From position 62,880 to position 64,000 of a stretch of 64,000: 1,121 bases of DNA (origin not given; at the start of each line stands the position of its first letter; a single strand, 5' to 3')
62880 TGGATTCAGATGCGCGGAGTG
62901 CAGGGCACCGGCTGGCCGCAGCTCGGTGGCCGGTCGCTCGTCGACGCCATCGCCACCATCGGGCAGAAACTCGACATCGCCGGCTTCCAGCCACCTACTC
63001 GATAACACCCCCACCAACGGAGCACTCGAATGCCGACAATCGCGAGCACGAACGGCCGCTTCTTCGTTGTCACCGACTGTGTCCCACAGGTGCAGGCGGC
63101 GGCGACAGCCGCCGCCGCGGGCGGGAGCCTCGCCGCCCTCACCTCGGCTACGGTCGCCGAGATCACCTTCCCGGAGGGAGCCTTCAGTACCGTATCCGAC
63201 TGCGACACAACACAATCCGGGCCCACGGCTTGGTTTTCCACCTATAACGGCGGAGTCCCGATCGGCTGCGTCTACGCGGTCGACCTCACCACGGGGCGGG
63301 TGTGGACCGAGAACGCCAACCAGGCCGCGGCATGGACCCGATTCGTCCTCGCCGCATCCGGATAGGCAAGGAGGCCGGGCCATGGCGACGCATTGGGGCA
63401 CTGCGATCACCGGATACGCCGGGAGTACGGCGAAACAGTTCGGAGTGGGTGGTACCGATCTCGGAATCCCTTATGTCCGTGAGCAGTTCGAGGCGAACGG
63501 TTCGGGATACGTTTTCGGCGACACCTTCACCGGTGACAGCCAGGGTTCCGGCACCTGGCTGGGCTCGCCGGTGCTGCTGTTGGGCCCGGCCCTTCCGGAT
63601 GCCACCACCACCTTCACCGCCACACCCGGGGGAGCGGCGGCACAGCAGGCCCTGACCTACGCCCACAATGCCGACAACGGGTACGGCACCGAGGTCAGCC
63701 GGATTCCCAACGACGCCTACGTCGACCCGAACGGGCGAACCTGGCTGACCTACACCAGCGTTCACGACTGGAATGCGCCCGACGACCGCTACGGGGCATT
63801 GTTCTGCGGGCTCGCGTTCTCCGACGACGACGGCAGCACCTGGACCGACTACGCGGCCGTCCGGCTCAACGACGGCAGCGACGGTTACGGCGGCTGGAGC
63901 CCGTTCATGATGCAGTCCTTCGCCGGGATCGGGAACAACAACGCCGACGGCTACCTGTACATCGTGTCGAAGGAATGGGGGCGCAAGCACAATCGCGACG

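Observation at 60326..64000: Phage-free lysis-cassette-like kit potentially attacking all three layers of the mycolata envelope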

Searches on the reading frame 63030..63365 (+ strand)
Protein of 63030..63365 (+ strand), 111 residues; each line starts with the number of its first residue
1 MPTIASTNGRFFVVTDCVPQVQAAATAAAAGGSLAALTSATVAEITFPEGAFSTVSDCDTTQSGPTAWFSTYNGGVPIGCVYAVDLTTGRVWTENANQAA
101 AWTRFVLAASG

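Call 5: search_protein_families(library=pfam, proteins=[window:63030-63365:+], max_evalue=0.1)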
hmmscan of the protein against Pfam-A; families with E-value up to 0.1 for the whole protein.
window:63030-63365:+ (111 aa): 0 families

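Call 6: search_protein_families(library=phrogs, proteins=[window:63030-63365:+], max_evalue=0.01)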
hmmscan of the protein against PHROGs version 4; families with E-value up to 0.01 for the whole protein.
window:63030-63365:+ (111 aa): 0 families

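Call 22: find_homologous_proteins(query=window:63030-63362:+, max_evalue=0.01)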
Query window:63030-63362:+ (111 aa): 17 proteins with E <= 0.01 among 71 candidates.
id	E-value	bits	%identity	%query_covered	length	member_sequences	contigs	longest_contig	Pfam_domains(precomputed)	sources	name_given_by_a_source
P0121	2.5e-64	232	100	100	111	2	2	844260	-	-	-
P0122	3.6e-57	209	89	100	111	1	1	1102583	-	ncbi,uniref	ncbi:hypothetical protein AB0L57_00355 [Nocardia sp. NPDC052254]|uniref:hypothetical protein n=1 Tax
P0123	6.2e-53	195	86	99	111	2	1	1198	-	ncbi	-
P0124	6.0e-51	189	82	100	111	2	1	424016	-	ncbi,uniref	ncbi:hypothetical protein [Nocardia nova]|uniref:hypothetical protein n=1 Tax=Nocardia nova TaxID=37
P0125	6.8e-51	189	81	99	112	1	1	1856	-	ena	-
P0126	2.3e-50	187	80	99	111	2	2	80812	-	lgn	-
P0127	2.9e-50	187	81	99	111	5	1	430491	-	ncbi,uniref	ncbi:hypothetical protein AB0M12_14025 [Nocardia vinacea]|uniref:hypothetical protein n=1 Tax=Nocard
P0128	6.6e-50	186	81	97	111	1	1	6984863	-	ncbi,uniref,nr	ncbi:hypothetical protein [Nocardia spumae]|uniref:hypothetical protein n=1 Tax=Nocardia spumae TaxI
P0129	6.2e-49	183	80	98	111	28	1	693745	-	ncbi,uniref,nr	ncbi:PQQ-binding-like beta-propeller repeat protein [Nocardia mikamii]|uniref:PQQ-binding-like beta-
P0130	7.7e-49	182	80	98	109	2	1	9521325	-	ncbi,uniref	ncbi:hypothetical protein ACQP2U_10085 [Nocardia sp. CA-084685]|uniref:hypothetical protein n=1 Tax=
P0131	1.1e-47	179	78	99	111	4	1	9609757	-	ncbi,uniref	ncbi:hypothetical protein [Nocardia sp. CA-120079]|uniref:hypothetical protein n=1 Tax=Nocardia sp. 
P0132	3.4e-45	171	73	99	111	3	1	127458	-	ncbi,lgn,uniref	ncbi:hypothetical protein [Nocardia sp. NPDC005998]|uniref:hypothetical protein n=1 Tax=Nocardia sp.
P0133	1.2e-44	169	72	99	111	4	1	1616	-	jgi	jgi:hypothetical protein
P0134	1.4e-44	169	73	99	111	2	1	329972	-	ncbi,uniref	ncbi:hypothetical protein ACLMAJ_19465 [Nocardia sp. KC 131]|uniref:hypothetical protein n=1 Tax=Noc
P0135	1.9e-44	168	72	99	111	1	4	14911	-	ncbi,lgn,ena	-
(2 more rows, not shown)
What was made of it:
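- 63030..63365 (+): 111-aa partner protein, found only in Nocardia, always directly downstream of the lysin. No signal peptide or TM segment. Two invariant Cys in the close orthologues (C17, C58). Its N-terminal half weakly resembles the start of a C-type lectin domain. 17 clusters among 5.8 billion proteins (call 22).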

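Call 34: search_dna_similar(query=window:63030-63362:+, collection=phages, mode=protein, max_evalue=1, max_rows=10)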
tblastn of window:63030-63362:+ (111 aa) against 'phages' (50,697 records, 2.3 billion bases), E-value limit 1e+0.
Records with a match: 1; places in all: 1; records where one place covers at least 80% of the query: 0.
Best place of each record, by identity: <60% 1.
By first word of the organism name: Bacteriophage 1.
By host as written in the record: - 1.
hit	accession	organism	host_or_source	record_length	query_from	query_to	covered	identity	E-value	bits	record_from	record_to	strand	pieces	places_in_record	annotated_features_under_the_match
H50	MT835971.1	Bacteriophage sp.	human fecal samples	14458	55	103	44%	44.0%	1e-1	36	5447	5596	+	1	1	record has no annotation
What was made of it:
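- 63030..63365 (+): No phage homologue at E<=1 that means anything (call 34).
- Closest known: Ms6 Gp1 chaperone-assisted LysA export. Different: The 111-aa protein is encoded downstream and has no detectable similarity to any phage protein (call 34).
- Tried and rejected: The 111-aa protein as a relative of Ms6 Gp1 or any phage protein. tblastn against 50,697 phage records found nothing meaningful (call 34).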

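Call 38: search_protein_families(library=ncbifam, proteins=[window:63030-63362:+], max_evalue=0.1)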
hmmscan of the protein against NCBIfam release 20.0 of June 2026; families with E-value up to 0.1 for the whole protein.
window:63030-63362:+ (111 aa): 0 families

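Call 44: predict_structure(alignment_id=A2)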
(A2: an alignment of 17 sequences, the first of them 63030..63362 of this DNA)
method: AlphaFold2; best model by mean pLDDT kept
length: 111 residues; sequences in the alignment: 17
mean_pLDDT: 39.1   pTM: 0.28
mean pLDDT of the five models: 39.1, 37.5, 36.6, 36.1, 36.0
residues with pLDDT >= 90: 0; 70-90: 0; 50-70: 14; < 50: 97
segments of 3 or more residues with pLDDT < 50: 1-77, 85-91, 99-111
pLDDT, mean of each block of 10 residues (from residue 1): 27 37 42 33 35 41 33 42 49 53 40 35
secondary structure, 60 per line:
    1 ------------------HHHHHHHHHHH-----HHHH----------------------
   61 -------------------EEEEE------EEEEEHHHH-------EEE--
elements in order: H19-29 H35-38 E80-84 E91-95 H96-99 E107-109
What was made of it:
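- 63030..63365 (+): The AF2 model failed, pLDDT 39 (call 44).
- On C-type lectin-like domain (for the 111-aa protein): The AF2 model is unusable, pLDDT 39 (call 44).
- The 111-aa protein has no confident fold (call 44).
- Tried and rejected: The AF2 model has pLDDT 39 and is unusable (call 44).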

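Call 50: search_protein_representatives(alignment_id=A2)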
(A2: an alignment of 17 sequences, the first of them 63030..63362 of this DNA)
Query: 17 sequences, 111 profile positions. Proteins with E-value up to 0.001 (for the whole library): 11; up to 1e-10: 5; up to 1e-30: 2. The best 11 are listed.
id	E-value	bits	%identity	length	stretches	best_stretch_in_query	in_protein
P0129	2.1e-56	205.1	-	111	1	1-110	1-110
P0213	7.9e-31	122.7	-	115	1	1-109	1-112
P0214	1.7e-30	121.7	-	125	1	33-110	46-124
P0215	6.4e-27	110.2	-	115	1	1-109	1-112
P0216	3.9e-23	98.0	-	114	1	4-109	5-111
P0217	5.7e-08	49.1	-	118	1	2-95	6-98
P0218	1.0e-07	48.3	-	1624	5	22-95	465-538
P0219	6.1e-05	39.4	-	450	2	8-44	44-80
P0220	1.9e-04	37.8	-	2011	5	30-77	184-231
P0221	5.7e-04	36.3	-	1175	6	54-101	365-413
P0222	9.3e-04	35.6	-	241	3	4-57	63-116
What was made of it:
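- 63030..63365 (+): 11 hits among 1.84 billion representatives (call 50).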

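Call 51: search_protein_families(library=pfam, proteins=[P0213, P0217, P0218, P0219, P0220, P0221, P0222], max_evalue=0.01)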
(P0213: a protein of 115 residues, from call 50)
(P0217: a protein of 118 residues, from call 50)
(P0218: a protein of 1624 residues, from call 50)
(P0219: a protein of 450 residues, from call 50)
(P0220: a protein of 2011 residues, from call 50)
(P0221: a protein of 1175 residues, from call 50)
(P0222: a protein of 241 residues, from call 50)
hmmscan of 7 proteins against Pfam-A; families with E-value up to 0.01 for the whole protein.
P0213 (115 aa): 0 families

P0217 (118 aa): 0 families

P0218 (1624 aa): 7 families
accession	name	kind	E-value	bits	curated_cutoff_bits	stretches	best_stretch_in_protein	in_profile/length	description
PF00028.23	Cadherin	-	1.3e-46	157.4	28.8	6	595-667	5-81/93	Cadherin domain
PF24893.1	DUF7743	-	1e-11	45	27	0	548-580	52-84/120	Domain of unknown function (DUF7743)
PF00353.25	HemolysinCabind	-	1.1e-06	28.9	23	2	1503-1537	1-35/36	RTX calcium-binding nonapeptide repeat (4 copies)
PF17803.7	Cadherin_4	-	1.9e-06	28.7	25.1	4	467-536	3-71/71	Bacterial cadherin-like domain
PF05660.16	DUF807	-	3.3e-05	24.3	25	0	48-160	25-128/142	Coxiella burnetii protein of unknown function (DUF807)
PF12499.13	DUF3707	-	4.8e-05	24.3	24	0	124-178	45-94/148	Pherophorin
PF20582.4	UPF0758_N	-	0.00013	22.4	27.1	0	566-594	20-48/77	UPF0758 N-terminal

P0219 (450 aa): 5 families
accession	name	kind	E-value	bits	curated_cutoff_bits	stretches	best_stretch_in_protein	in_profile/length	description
PF00059.27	Lectin_C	-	4.1e-19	69.7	22.6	2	217-294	2-83/107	Lectin C-type domain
PF18884.5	TSP3_bac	-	5.6e-16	58.5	25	2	30-42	1-13/22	Bacterial TSP3 repeat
PF03495.19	Binary_toxB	-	0.0016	19.1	25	0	327-348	40-61/78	Clostridial binary toxin B/anthrax toxin PA Ca-binding domain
PF20615.3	DUF6802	-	0.0021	18.5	27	0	169-203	33-67/102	Family of unknown function (DUF6802)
PF24025.1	Ig_DR_A0283-like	-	0.0072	17.1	27.1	0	190-219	37-66/102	DR_A0283-like, Ig-like domain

P0220 (2011 aa): 6 families
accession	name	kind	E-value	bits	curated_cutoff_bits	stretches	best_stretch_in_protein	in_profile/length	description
PF23237.1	HYR_4C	-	1.4e-13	51.3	27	3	1441-1501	10-72/73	HYR-like domain with 4 cysteines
PF18962.6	Por_Secre_tail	-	3.1e-08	34.2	27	1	1933-2010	1-75/75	Secretion system C-terminal sorting domain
PF16403.11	Bact_surface_Ig-like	-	5.7e-06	26.7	27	0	1460-1502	31-71/71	Bacterial surface protein, Ig-like domain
PF09837.15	DUF2064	-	4.5e-05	23.7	25.8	0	293-312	89-108/120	Uncharacterized protein conserved in bacteria (DUF2064)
PF02494.22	HYR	-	0.0012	19.5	21.7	0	1374-1420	30-77/81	HYR domain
PF18911.6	PKD_4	-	0.0097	16.4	27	0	1322-1346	60-85/85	PKD domain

P0221 (1175 aa): 7 families
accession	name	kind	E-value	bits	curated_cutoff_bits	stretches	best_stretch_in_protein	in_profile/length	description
PF14312.12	FG-GAP_2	-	4.8e-206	667.4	23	14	670-713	6-49/49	FG-GAP repeat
PF24681.1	Kelch_KLHDC2_KLHL20_DRC7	-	1.2e-15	57.8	50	2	103-293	5-188/221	KLHDC2/KLHL20/DRC7 Kelch-repeats domain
PF01833.30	TIG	-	7e-14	52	20.9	1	1080-1171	1-84/84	IPT/TIG domain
PF25178.1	Beta-prop_WDR41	-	4.2e-06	26.2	50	0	119-142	57-80/440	WDR41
PF25171.1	Beta-prop_WDR36-Utp21_1st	-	8.4e-05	22.5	80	0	112-201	116-194/266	WDR36/Utp21 first beta-propeller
PF13570.13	Beta-prop_ACSF4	-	0.0003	20.8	133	0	120-198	24-91/329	Beta-alanine-activating enzyme, beta-propeller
PF15435.11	UNC119_bdg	-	0.0012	18.9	27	0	232-257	54-79/198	UNC119-binding protein C5orf30 homologue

P0222 (241 aa): 0 families

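Call 52: search_protein_families(library=pfam, alignment_id=A2, max_evalue=10)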
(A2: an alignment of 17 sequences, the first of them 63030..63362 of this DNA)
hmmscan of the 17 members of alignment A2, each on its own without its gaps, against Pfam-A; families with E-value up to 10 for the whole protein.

A. member 1, window:63030-63362:+ (111 aa): 0 families

B. families by the number of members that match (of 17 scanned): 4 families
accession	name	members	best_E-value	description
PF08241.18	Methyltransf_11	3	0.0087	Methyltransferase domain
PF13649.12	Methyltransf_25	3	0.045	Methyltransferase domain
PF24683.1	CT021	1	0.024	CT021 protein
PF20173.3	ZnF_RZ-type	1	0.096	RZ type zinc finger domain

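Call 80: search_solved_structures(query=A6, max_evalue=10, show_alignments=3)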
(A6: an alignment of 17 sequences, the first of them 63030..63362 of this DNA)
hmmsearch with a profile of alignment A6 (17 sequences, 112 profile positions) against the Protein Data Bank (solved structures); distinct sequences matched with E-value up to 10: 4.
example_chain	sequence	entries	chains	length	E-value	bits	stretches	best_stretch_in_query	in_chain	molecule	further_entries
8sl0_A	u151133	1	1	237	0.61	13.5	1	8-51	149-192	Gasdermin bGSDM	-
7n51_A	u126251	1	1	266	0.8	13.2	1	8-50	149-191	Gasdermin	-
8xod_A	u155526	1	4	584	1.5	12.3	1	24-75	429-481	BbmA-G484F complex with CBOA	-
8x3x_A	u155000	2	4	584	1.6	12.1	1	24-75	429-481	BbmA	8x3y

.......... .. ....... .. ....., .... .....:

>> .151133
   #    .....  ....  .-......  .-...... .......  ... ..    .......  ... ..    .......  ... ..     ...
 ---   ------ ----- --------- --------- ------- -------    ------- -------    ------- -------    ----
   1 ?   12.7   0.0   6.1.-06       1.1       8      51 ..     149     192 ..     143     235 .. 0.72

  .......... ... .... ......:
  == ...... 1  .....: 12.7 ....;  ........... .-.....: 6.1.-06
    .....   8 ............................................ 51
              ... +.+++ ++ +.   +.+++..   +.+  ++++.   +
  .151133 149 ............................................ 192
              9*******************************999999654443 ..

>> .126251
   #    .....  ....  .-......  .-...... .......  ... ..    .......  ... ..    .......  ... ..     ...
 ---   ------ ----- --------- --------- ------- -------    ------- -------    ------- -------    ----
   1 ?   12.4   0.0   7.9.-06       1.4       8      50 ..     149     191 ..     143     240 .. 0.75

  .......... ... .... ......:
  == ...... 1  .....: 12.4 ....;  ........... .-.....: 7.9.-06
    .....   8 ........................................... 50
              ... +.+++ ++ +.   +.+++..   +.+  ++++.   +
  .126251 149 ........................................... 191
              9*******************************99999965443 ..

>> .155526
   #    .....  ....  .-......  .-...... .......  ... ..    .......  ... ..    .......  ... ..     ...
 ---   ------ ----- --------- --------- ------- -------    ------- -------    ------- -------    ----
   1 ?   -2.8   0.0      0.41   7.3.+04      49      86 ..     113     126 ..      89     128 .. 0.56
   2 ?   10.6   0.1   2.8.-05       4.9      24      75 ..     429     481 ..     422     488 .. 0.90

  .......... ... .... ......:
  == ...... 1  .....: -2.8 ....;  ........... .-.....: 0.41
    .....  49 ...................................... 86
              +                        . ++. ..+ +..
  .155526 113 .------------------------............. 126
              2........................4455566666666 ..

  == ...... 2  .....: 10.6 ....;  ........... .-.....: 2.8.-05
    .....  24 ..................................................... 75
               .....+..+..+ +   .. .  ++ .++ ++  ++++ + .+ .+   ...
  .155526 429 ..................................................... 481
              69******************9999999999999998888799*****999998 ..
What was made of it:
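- On C-type lectin-like domain (for the 111-aa protein): The PDB profile search found nothing (call 80).
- Tried and rejected: PDB profile hits are at chance level; gasdermin at E 0.6 is not believed (call 80).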

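Call 81: search_protein_families(library=padloc, proteins=[window:63030-63362:+], max_evalue=0.01)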
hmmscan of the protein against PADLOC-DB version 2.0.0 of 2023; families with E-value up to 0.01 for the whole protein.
window:63030-63362:+ (111 aa): 0 families

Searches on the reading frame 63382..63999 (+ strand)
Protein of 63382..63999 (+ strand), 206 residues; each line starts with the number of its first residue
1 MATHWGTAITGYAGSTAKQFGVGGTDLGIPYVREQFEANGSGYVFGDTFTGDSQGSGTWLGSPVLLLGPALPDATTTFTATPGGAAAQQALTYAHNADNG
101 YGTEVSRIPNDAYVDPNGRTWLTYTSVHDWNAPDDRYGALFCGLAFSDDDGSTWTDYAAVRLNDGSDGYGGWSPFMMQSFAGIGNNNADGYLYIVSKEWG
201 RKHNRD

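Call 5: search_protein_families(library=pfam, proteins=[window:63382-63999:+], max_evalue=0.1)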
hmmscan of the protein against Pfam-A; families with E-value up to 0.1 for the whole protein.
window:63382-63999:+ (206 aa): 1 family
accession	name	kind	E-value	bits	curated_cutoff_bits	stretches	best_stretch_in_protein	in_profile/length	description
PF13810.12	DUF4185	-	7.9e-33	114.4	39.5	1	15-203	5-185/309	Domain of unknown function (DUF4185)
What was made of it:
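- Checked: 63382->64000: Pfam DUF4185, 114 bits against a cut-off of 39.5 (call 5).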

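Call 6: search_protein_families(library=phrogs, proteins=[window:63382-63999:+], max_evalue=0.01)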
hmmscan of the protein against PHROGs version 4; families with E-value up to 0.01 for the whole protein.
window:63382-63999:+ (206 aa): 1 family
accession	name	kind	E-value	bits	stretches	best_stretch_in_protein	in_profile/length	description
phrog_24485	-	unknown function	7.3e-10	39.2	1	16-204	12-178/427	-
